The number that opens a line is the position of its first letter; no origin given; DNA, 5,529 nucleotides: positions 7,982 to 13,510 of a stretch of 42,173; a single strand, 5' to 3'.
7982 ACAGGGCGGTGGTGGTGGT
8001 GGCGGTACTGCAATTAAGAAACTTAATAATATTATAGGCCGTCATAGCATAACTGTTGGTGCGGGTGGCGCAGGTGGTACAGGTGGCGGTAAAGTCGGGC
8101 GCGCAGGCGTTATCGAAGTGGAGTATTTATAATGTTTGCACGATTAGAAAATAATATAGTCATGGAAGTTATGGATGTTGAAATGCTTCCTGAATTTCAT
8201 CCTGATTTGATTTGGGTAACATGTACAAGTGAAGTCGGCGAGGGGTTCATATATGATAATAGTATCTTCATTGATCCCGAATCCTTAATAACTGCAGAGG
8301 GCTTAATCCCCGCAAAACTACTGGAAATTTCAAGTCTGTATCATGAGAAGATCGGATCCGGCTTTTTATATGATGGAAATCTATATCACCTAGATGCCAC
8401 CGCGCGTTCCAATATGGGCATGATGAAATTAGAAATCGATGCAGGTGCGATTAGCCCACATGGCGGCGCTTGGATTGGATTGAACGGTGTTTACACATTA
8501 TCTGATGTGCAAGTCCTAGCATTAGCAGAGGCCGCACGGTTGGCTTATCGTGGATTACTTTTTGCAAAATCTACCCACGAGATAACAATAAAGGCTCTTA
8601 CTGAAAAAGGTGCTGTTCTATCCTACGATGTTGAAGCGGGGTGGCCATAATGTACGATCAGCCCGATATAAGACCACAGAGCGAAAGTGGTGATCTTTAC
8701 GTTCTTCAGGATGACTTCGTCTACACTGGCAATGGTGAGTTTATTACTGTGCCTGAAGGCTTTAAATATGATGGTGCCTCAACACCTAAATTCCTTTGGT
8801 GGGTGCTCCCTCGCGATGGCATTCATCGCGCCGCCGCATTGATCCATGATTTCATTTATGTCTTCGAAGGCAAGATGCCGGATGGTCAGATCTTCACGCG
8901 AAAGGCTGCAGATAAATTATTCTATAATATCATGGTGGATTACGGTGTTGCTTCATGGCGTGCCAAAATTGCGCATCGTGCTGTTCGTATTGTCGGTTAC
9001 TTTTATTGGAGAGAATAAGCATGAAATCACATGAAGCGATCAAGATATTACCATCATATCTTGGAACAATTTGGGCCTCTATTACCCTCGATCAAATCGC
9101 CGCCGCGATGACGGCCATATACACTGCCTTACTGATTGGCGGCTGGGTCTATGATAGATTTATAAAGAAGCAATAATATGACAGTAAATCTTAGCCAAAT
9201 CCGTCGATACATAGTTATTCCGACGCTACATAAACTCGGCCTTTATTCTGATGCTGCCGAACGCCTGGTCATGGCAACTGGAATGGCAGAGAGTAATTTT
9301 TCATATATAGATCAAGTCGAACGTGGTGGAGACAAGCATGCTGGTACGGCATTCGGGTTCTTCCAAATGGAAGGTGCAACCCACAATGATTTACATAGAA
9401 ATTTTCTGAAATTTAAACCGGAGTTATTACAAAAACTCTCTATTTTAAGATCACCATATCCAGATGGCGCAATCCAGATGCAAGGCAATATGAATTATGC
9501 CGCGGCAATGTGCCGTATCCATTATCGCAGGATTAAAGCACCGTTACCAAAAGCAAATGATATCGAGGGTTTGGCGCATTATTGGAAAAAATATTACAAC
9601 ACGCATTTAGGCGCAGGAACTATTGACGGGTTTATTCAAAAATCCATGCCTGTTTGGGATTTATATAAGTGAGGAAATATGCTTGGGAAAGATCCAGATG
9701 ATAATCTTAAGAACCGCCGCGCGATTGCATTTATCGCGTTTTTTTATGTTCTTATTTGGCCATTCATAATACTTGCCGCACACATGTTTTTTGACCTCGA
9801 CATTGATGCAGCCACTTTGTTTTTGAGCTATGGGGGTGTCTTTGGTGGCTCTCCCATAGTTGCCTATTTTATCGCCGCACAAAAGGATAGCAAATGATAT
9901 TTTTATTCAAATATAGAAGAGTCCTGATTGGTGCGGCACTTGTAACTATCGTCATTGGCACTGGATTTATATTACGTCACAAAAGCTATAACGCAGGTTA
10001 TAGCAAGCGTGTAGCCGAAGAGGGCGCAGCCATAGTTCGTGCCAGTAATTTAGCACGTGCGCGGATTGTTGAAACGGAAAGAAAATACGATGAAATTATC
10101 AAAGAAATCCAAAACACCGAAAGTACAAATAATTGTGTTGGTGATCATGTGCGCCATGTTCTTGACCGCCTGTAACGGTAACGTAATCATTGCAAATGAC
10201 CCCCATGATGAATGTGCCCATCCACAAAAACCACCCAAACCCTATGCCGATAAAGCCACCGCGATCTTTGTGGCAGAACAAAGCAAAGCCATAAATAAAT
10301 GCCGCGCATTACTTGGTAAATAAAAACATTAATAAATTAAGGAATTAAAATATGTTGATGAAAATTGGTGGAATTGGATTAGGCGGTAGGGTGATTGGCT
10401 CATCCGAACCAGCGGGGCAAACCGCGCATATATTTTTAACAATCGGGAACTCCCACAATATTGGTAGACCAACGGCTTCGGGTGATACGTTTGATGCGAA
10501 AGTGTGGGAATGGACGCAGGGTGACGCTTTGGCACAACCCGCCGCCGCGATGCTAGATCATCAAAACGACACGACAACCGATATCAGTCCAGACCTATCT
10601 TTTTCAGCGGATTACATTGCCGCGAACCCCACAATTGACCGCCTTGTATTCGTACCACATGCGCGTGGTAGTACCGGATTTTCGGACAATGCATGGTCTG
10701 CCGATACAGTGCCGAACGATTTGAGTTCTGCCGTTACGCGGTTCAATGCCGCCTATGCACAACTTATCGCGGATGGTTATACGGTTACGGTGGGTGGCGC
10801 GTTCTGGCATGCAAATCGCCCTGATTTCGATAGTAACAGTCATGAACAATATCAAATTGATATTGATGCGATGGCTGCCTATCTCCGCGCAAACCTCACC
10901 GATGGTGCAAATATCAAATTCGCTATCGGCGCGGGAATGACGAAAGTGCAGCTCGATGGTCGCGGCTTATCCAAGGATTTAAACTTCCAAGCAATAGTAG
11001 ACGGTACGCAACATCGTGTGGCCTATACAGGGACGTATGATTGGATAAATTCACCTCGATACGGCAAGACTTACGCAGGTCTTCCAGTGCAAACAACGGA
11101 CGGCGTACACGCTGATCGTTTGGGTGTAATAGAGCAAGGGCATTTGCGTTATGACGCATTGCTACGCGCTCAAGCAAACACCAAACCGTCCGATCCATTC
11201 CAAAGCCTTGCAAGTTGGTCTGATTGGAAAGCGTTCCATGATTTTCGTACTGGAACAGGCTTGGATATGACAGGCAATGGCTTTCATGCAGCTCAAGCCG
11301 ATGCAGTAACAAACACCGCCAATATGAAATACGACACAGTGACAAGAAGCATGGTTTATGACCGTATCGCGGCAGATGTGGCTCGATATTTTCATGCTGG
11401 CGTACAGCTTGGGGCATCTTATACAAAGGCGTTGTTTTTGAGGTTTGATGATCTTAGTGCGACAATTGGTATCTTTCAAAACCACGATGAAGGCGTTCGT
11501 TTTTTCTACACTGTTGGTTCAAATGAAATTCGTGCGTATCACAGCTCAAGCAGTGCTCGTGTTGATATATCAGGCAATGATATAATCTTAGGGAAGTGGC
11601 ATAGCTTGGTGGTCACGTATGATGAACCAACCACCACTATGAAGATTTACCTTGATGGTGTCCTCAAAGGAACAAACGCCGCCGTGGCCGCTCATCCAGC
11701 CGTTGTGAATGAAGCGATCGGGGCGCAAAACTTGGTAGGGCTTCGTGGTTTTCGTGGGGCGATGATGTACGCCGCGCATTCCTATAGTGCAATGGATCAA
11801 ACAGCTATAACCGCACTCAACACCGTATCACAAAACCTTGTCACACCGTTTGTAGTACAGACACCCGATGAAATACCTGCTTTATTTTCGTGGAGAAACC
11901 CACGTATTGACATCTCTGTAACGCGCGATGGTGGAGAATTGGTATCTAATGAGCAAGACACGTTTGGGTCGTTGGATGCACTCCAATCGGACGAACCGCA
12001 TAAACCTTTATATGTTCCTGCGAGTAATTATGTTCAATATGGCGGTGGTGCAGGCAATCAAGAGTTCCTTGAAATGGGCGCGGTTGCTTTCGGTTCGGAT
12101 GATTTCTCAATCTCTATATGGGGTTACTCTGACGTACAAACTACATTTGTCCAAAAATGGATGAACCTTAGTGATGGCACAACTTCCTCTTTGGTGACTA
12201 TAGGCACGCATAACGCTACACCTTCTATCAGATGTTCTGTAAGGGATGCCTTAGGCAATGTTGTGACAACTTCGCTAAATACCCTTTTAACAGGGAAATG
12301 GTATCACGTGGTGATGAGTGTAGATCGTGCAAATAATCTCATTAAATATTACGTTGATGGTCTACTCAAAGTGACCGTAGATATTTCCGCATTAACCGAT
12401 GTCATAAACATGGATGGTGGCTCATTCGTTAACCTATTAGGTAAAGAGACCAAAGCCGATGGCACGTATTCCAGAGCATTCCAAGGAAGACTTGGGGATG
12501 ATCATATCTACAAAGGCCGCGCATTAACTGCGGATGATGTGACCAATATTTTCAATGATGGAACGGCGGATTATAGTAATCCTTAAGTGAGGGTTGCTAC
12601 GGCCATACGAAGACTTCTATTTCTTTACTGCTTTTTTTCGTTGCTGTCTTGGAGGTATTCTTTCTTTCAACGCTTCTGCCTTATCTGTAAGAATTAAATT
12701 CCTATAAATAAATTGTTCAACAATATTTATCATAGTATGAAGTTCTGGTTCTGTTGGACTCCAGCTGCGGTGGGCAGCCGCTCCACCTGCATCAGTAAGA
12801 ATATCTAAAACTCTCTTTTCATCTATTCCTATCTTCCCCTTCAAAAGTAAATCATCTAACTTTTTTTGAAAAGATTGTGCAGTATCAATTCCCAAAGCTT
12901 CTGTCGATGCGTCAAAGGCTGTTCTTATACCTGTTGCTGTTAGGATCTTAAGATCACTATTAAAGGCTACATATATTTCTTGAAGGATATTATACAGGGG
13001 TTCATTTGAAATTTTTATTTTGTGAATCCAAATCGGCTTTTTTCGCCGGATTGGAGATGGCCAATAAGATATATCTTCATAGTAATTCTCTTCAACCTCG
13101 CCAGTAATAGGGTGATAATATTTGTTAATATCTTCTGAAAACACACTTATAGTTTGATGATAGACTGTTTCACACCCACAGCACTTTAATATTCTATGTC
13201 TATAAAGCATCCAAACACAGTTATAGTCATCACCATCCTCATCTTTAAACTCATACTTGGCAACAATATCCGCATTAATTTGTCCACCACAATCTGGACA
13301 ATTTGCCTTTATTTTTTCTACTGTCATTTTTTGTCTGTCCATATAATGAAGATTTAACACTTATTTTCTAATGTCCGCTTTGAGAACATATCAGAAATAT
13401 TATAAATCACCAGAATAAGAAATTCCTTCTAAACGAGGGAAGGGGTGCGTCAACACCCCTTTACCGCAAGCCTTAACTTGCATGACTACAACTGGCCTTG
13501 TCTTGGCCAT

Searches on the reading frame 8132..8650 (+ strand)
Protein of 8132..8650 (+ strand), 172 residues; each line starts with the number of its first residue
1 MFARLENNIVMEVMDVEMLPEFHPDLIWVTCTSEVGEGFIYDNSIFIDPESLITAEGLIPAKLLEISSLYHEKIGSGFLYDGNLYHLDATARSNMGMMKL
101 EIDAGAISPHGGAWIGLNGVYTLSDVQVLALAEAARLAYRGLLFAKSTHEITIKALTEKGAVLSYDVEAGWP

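Call 59: search_protein_families(library=phrogs, proteins=[window:8132-8650:+], max_evalue=0.001)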
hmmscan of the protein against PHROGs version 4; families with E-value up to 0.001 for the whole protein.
window:8132-8650:+ (172 aa): 1 family
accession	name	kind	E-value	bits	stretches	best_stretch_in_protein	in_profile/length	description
phrog_14370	-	unknown function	0.00073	20.5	0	1-50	4-58/63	-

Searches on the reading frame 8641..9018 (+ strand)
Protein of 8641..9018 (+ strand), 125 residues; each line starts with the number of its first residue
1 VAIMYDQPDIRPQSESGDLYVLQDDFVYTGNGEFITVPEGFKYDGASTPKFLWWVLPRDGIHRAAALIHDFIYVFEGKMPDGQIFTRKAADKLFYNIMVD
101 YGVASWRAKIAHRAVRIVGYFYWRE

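Call 59: search_protein_families(library=phrogs, proteins=[window:8641-9018:+], max_evalue=0.001)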
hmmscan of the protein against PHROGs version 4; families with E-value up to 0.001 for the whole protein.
window:8641-9018:+ (125 aa): 1 family
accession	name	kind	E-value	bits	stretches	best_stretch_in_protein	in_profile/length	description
phrog_1158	-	tail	8.4e-29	101.7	1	14-118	18-126/205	tail assembly chaperone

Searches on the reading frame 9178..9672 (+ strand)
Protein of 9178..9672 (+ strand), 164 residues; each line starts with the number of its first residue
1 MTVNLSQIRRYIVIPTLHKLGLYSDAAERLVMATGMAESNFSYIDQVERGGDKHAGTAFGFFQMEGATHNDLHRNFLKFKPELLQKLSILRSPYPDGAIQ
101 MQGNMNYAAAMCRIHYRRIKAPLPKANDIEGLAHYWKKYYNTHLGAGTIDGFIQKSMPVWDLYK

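Call 59: search_protein_families(library=phrogs, proteins=[window:9178-9672:+], max_evalue=0.001)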
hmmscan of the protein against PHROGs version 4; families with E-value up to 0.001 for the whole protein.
window:9178-9672:+ (164 aa): 1 family
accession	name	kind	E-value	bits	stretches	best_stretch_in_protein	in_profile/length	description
phrog_3108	-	unknown function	4.8e-34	118.4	1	4-155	2-151/160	-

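Call 73: search_solved_structures(query=window:9178-9672:+, max_evalue=0.01)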
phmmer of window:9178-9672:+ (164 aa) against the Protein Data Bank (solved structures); distinct sequences matched with E-value up to 0.01: 0.

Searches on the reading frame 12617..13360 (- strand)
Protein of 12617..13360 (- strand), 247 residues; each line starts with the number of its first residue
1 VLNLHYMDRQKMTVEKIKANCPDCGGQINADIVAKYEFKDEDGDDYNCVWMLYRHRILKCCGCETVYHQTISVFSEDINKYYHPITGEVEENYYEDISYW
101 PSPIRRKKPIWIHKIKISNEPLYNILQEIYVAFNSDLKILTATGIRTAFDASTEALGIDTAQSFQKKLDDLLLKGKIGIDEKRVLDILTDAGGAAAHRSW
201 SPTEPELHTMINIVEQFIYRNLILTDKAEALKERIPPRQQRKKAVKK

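Call 59: search_protein_families(library=phrogs, proteins=[window:12617-13360:-], max_evalue=0.001)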
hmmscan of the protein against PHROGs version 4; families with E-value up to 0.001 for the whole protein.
window:12617-13360:- (247 aa): 1 family
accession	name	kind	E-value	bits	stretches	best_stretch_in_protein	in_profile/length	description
phrog_1305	-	DNA, RNA and nucleotide metabolism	2.9e-27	96.5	1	8-240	6-224/226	DNA binding protein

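Call 60: search_protein_families(library=pfam, proteins=[window:12617-13360:-], max_evalue=0.001)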
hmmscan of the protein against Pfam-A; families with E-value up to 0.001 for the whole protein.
window:12617-13360:- (247 aa): 1 family
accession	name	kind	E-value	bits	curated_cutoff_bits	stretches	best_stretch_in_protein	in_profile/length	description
PF13643.11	DUF4145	-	2.3e-12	47.2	23.1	1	127-215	1-88/88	Domain of unknown function (DUF4145)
